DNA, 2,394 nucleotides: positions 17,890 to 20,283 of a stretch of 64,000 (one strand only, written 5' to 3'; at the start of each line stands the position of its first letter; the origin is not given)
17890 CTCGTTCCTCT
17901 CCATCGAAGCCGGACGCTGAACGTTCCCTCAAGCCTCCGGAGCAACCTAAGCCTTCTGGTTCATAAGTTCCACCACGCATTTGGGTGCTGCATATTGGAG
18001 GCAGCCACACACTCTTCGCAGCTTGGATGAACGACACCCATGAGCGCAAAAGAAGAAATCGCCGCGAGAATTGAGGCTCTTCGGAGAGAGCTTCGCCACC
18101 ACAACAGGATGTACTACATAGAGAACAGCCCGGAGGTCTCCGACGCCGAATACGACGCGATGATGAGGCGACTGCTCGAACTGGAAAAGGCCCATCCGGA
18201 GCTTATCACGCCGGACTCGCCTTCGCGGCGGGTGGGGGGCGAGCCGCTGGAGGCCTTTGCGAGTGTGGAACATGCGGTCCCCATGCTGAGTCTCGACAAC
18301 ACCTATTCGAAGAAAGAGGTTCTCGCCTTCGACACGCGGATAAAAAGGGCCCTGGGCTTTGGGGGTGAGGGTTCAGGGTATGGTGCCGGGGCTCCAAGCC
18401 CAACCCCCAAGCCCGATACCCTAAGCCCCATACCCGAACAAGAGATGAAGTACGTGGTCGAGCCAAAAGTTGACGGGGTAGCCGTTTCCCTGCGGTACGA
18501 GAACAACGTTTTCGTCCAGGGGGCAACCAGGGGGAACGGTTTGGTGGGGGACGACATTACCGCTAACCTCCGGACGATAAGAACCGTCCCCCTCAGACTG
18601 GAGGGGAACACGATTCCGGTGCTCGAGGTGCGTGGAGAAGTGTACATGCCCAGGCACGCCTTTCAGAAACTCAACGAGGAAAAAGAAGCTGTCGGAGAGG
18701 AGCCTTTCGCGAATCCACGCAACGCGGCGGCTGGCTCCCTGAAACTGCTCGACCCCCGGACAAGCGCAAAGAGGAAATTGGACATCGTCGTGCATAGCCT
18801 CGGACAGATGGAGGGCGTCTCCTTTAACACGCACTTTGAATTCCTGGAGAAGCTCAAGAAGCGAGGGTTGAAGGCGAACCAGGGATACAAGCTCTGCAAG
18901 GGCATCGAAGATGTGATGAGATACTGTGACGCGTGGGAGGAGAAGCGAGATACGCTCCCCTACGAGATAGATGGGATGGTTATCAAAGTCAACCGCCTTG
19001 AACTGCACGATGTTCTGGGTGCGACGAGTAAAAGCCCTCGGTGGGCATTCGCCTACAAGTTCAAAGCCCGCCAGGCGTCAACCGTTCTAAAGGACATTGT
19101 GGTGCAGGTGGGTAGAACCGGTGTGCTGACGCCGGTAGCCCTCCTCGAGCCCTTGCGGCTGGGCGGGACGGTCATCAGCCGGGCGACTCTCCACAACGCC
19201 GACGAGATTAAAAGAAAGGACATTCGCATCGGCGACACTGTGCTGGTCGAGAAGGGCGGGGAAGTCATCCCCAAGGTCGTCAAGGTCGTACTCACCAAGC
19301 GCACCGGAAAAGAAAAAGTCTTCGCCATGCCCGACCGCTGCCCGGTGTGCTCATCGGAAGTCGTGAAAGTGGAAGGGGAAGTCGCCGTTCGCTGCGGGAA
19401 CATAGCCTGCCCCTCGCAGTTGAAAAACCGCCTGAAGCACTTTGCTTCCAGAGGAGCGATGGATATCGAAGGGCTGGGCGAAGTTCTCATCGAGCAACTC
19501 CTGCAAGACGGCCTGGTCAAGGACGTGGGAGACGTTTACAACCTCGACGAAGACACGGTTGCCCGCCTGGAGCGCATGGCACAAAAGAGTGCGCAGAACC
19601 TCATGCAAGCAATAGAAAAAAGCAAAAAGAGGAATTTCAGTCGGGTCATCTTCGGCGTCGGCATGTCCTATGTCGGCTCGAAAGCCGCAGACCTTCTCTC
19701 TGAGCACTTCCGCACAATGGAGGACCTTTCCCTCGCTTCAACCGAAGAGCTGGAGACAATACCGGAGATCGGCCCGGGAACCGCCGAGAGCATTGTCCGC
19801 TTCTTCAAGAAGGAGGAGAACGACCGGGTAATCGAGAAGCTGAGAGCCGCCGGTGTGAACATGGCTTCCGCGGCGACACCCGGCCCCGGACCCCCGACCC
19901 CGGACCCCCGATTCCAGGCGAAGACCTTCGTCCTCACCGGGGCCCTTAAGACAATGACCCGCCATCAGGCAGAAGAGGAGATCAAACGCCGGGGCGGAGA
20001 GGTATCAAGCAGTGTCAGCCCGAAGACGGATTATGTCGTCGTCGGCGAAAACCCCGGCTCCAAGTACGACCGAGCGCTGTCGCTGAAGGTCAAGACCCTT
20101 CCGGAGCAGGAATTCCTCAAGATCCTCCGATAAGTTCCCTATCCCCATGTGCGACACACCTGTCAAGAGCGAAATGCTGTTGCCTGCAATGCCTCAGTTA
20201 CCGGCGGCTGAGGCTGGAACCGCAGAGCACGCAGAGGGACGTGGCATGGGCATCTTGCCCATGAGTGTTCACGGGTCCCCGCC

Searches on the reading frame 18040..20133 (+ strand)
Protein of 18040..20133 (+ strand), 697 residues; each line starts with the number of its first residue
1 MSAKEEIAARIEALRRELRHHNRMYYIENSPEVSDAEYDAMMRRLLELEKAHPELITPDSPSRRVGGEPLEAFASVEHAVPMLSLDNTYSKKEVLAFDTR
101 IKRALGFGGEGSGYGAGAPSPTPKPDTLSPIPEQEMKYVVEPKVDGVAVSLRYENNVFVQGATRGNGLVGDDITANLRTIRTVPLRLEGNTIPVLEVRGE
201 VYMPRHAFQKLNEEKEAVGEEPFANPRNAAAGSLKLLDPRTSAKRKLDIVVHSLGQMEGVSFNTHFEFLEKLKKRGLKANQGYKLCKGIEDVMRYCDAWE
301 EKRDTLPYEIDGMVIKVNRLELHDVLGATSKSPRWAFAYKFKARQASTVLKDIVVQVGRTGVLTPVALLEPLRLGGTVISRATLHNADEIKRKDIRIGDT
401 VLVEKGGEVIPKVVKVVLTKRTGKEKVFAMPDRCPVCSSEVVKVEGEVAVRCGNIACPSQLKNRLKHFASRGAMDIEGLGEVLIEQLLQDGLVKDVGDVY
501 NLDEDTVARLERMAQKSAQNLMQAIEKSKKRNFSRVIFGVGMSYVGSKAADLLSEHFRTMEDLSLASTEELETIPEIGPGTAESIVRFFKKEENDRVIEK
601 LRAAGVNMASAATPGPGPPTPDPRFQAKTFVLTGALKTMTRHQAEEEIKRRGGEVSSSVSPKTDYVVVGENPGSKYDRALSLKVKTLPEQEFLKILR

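Call 16: search_protein_families(library=pfam, proteins=[window:18040-20133:+], max_evalue=0.00001)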
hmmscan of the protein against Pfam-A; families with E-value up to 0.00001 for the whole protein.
window:18040-20133:+ (697 aa): 8 families
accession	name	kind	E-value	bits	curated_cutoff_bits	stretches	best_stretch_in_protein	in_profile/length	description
PF01653.23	DNA_ligase_aden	-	8.8e-93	310.9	27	1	134-344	40-253/253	NAD-dependent DNA ligase adenylation domain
PF03120.22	DNA_ligase_OB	-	2.8e-34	117.3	32.9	1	348-424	2-78/79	NAD-dependent DNA ligase OB-fold domain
PF12826.13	HHH_2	-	1.2e-18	67.5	27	1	535-598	1-64/64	Helix-hairpin-helix motif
PF14520.12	HHH_5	-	1e-13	52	27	1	542-591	7-57/57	Helix-hairpin-helix domain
PF00533.33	BRCT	-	9.3e-12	45.5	21.3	1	623-694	4-76/78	BRCA1 C Terminus (BRCT) domain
PF03119.21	DNA_ligase_ZBD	-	9e-09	35.5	25.8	1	433-458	1-26/27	NAD-dependent DNA ligase C4 zinc finger domain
PF22745.1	Nlig-Ia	-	2.9e-08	34.7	27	1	7-57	2-52/92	DNA ligase-like, N-terminal NAD+-binding domain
PF00633.29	HHH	-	6.7e-06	26.1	24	0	561-587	3-29/30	Helix-hairpin-helix motif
